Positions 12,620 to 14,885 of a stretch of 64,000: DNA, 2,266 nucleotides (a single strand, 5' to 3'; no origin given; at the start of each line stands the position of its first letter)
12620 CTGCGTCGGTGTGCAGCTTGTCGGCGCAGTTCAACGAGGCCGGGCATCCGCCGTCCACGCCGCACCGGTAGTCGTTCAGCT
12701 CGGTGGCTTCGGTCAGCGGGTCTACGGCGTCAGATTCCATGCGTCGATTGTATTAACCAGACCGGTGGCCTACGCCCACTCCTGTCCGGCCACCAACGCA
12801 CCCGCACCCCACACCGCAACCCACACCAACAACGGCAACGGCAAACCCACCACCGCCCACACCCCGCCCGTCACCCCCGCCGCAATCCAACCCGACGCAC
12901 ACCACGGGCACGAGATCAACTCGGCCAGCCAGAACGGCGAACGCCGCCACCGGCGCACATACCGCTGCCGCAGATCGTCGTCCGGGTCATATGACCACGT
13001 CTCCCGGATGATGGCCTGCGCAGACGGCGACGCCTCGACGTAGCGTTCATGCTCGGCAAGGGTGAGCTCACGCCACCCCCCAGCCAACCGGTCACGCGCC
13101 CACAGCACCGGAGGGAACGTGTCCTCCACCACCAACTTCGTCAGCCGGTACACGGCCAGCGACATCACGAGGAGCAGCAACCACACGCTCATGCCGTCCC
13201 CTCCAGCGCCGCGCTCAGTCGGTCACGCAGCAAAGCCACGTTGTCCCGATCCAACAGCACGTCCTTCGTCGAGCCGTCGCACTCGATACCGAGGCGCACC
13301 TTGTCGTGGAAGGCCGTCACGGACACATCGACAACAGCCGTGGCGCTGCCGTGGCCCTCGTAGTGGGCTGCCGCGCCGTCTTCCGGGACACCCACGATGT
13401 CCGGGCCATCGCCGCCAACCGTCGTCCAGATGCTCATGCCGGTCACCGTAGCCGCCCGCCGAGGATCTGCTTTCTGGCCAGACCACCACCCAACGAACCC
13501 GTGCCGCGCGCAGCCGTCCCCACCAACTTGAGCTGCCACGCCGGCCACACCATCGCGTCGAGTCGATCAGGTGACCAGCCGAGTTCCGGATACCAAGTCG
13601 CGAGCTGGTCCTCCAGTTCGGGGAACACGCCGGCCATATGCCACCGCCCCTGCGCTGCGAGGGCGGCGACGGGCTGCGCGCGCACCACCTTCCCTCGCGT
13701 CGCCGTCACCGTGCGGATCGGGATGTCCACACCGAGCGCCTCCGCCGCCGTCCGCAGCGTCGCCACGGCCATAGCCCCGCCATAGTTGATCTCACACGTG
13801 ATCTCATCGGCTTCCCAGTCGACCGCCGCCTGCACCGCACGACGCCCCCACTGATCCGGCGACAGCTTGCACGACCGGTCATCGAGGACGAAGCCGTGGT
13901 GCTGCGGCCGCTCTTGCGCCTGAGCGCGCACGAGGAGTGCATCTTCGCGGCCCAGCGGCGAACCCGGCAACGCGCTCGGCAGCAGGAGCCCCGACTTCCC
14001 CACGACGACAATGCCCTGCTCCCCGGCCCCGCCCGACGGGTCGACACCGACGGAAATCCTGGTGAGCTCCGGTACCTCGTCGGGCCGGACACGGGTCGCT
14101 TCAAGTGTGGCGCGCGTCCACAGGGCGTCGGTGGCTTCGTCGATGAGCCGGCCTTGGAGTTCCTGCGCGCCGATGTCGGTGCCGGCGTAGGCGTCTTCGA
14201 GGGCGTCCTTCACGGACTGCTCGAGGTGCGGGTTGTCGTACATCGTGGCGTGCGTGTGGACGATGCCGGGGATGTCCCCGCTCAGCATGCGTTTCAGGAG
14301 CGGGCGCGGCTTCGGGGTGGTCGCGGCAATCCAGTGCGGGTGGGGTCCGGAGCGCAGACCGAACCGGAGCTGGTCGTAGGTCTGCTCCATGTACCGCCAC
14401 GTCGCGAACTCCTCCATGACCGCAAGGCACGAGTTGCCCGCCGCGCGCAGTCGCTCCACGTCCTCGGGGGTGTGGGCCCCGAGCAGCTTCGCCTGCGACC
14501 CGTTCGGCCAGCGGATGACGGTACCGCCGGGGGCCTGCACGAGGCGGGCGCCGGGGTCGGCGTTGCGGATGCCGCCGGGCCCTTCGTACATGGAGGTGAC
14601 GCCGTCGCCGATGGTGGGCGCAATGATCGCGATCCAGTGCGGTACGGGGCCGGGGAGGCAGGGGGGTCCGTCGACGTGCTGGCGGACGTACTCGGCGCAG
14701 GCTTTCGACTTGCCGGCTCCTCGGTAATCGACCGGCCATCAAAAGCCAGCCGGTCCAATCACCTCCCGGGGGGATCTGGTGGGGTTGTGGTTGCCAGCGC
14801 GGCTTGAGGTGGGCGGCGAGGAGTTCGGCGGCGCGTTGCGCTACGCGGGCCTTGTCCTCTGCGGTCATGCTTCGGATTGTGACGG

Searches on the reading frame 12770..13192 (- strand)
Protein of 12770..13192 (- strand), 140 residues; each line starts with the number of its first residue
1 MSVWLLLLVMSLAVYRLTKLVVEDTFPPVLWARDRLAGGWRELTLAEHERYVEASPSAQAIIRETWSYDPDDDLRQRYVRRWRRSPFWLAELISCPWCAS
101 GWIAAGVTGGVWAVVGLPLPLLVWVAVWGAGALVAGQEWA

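Call 26: search_protein_families(library=phrogs, proteins=[window:12770-13192:-], max_evalue=0.001)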
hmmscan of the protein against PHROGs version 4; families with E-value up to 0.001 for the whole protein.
window:12770-13192:- (140 aa): 1 family
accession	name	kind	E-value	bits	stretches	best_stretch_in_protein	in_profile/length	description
phrog_781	-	unknown function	4.1e-16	59.6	1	2-136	36-129/152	-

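Call 98: search_protein_families(library=pfam, proteins=[window:12770-13192:-], max_evalue=0.01)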
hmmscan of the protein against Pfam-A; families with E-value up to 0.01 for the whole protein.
window:12770-13192:- (140 aa): 1 family
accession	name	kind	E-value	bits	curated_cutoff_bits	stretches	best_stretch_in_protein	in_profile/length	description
PF07098.16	DUF1360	-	3.8e-09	36.9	21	1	84-133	48-97/102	Protein of unknown function (DUF1360)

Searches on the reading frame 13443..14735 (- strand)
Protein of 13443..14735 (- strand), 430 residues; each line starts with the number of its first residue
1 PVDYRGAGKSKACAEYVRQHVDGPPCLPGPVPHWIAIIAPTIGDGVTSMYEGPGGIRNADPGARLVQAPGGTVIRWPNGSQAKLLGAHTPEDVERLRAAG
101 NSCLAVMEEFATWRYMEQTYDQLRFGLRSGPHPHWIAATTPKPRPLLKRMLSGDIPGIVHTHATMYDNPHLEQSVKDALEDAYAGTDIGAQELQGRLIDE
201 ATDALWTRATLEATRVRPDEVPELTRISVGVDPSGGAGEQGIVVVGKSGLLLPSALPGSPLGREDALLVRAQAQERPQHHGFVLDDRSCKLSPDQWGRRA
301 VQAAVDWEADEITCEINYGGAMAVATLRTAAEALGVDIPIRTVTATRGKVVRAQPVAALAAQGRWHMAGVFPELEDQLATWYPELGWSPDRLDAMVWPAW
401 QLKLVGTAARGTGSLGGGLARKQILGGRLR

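Call 10: search_protein_families(library=pfam, proteins=[window:13443-14735:-], max_evalue=0.01)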
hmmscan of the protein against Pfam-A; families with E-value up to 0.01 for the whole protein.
window:13443-14735:- (430 aa): 2 families
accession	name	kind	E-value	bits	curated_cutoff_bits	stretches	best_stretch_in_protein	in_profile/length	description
PF03237.21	Terminase_6N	-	5.3e-11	43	22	1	5-211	6-213/215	Terminase large subunit, T4likevirus-type, N-terminal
PF17289.8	Terminase_6C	-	2.2e-06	28.2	22.6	1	290-397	36-150/155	Terminase RNaseH-like domain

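Call 13: search_protein_families(library=phrogs, proteins=[window:13443-14735:-], max_evalue=0.001)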
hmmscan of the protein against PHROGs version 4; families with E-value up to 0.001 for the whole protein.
window:13443-14735:- (430 aa): 3 families
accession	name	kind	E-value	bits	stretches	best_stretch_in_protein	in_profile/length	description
phrog_2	-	head and packaging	1.7e-15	57.9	1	5-403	286-593/807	terminase large subunit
phrog_979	-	head and packaging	9.3e-14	52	1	163-404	371-601/642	terminase large subunit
phrog_38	-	head and packaging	2.4e-13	50.6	1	282-397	580-698/760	terminase large subunit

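Call 17: search_dna_similar(query=window:13443-14735:-, collection=phages, mode=protein, max_rows=25)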
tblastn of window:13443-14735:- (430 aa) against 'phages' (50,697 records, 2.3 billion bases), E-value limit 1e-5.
Records with a match: 367; places in all: 368; records where one place covers at least 80% of the query: 103.
Best place of each record, by identity: <60% 367.
By first word of the organism name: Gordonia 173; Vibrio 64; Microbacterium 50; Arthrobacter 18; Caulobacter 6; Escherichia 6; Streptomyces 5; Salinibacter 5; Pseudomonas 5; Bacteriophage 4; and 18 more.
By host as written in the record: Gordonia terrae 3612 149; - 62; Microbacterium foliorum NRRL B-24224 31; Gordonia terrae CAG3 14; Microbacterium foliorum NRRL B-24224 SEA 12; Arthrobacter globiformis B-2979 8; Gordonia terrae NRRL B-16283 6; Microbacterium paraoxydans NRRL B-14843 5; and 47 more.
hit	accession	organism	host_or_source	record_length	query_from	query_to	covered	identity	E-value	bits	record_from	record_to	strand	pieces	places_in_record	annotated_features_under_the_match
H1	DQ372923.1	Streptomyces phage mu1/6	Streptomyces aureofaciens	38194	5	412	95%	41.2%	1e-79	273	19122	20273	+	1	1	terminase large subunit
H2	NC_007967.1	Streptomyces phage mu1/6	Streptomyces aureofaciens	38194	5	412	95%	41.2%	1e-79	273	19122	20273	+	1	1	terminase large subunit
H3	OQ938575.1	Streptomyces phage OnionKnight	Streptomyces lividans JI 1326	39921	5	404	93%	41.2%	1e-77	268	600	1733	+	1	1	2: terminase large subunit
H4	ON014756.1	Pseudanabaena phage Pam4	Pseudanabaena sp.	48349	5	404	93%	38.8%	6e-73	254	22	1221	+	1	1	terminase large subunit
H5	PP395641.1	Microcystis phage Mae-JY09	Microcystis aeruginosa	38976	5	410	94%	37.0%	2e-57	209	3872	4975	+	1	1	terminase large subunit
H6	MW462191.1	Bacteriophage sp.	freshwater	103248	5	404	93%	35.4%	2e-49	186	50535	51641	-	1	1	terminase protein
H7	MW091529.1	Bacteriophage sp. 103231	sewage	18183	5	404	93%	35.2%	2e-50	189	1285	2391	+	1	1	DNA-packaging protein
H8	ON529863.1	Brevundimonas phage vB_BpoS-Polewnik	Brevundimonas pondensis LVF1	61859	5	411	95%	33.6%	3e-52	194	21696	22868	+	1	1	terminase large subunit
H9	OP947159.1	Desulfofustis phage LS06-2018-MD02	-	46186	5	397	91%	34.7%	9e-53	196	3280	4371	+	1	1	terminase large subunit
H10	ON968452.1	Pseudanabaena phage Pan1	Pseudanabaena sp.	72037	5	417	96%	33.0%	1e-51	192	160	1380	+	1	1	terminase large subunit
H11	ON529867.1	Brevundimonas phage vB_BpoS-Strzyga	Brevundimonas pondensis LVF1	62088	5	411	95%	33.4%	3e-51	191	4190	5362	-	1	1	terminase large subunit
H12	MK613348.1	Roseobacter phage CRP-6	Rhodobacteraceae bacterium FZCC0042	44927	5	408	94%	33.6%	5e-48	182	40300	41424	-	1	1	terminase large subunit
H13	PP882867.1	Dinoroseobacter phage vB_DshS_R26L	Dinoroseobacter shibae DFL12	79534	5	417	96%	32.6%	7e-51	190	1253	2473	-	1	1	large packaging protein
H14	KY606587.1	Dinoroseobacter phage vB_DshS-R5C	Dinoroseobacter shibae DFL12T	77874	5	417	96%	31.6%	6e-40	158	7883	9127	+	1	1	large packaging protein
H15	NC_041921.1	Dinoroseobacter phage vB_DshS-R5C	Dinoroseobacter shibae DFL12T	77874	5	417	96%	31.6%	6e-40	158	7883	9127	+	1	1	terminase large subunit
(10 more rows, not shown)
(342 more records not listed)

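Call 20: get_annotated_region(hit=H1, flank=5000)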
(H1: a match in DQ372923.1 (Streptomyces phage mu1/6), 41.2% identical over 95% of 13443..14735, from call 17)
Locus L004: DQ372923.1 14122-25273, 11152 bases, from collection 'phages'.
description: Bacteriophage mu1/6, complete genome.
organism: Streptomyces phage mu1/6 (NCBI taxid 370623)
taxonomy: Viruses; Duplodnaviria; Heunggongvirae; Uroviricota; Caudoviricetes
host: Streptomyces aureofaciens; source: -; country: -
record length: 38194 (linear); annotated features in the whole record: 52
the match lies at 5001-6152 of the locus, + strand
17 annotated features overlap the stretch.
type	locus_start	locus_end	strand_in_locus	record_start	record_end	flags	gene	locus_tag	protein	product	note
CDS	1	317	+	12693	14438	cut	-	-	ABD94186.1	DNA helicase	gp21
CDS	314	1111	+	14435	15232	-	-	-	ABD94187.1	unknown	gp22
CDS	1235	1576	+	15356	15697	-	-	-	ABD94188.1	unknown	gp23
CDS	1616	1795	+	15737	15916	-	-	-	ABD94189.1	unknown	gp24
CDS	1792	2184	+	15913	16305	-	-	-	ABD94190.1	unknown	gp25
CDS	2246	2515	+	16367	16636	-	-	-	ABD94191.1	unknown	gp26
CDS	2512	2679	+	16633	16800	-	-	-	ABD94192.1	unknown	gp27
CDS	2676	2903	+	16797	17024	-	-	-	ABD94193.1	unknown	gp28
CDS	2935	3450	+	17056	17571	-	-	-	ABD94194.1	transcriptional factor WhiB-like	gp29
CDS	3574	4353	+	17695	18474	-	-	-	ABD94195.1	unknown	gp30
CDS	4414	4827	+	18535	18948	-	-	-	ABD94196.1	unknown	gp31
CDS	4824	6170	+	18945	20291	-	-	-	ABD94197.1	terminase large subunit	gp32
CDS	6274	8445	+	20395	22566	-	-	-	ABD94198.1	portal protein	gp33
CDS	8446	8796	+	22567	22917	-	-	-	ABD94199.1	unknown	gp34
CDS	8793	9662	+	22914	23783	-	-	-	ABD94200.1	prohead protease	gp35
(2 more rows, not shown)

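Call 21: get_annotated_region(hit=H3, flank=5000)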
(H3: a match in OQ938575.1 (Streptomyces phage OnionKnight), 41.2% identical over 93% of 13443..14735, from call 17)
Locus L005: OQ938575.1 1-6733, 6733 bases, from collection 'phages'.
description: Streptomyces phage OnionKnight, complete genome.
organism: Streptomyces phage OnionKnight (NCBI taxid 3049362)
taxonomy: Viruses; Duplodnaviria; Heunggongvirae; Uroviricota; Caudoviricetes
host: Streptomyces lividans JI 1326; source: soil; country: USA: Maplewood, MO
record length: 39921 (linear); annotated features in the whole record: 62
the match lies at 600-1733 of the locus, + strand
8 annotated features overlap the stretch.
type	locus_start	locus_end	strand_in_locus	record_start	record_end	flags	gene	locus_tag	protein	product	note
CDS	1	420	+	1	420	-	1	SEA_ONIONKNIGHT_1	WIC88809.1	terminase small subunit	-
CDS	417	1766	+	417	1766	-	2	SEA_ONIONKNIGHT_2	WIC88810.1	terminase large subunit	-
CDS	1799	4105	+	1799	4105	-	3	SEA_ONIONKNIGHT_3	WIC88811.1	portal protein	-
CDS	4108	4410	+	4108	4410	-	4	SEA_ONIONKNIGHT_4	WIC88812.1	hypothetical protein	-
CDS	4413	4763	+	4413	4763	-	5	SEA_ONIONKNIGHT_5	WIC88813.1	hypothetical protein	-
CDS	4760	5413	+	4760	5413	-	6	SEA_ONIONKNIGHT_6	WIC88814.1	capsid maturation protease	-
CDS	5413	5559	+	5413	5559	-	7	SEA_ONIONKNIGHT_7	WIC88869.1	hypothetical protein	-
CDS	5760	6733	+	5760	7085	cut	8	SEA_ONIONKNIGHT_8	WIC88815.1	major capsid protein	-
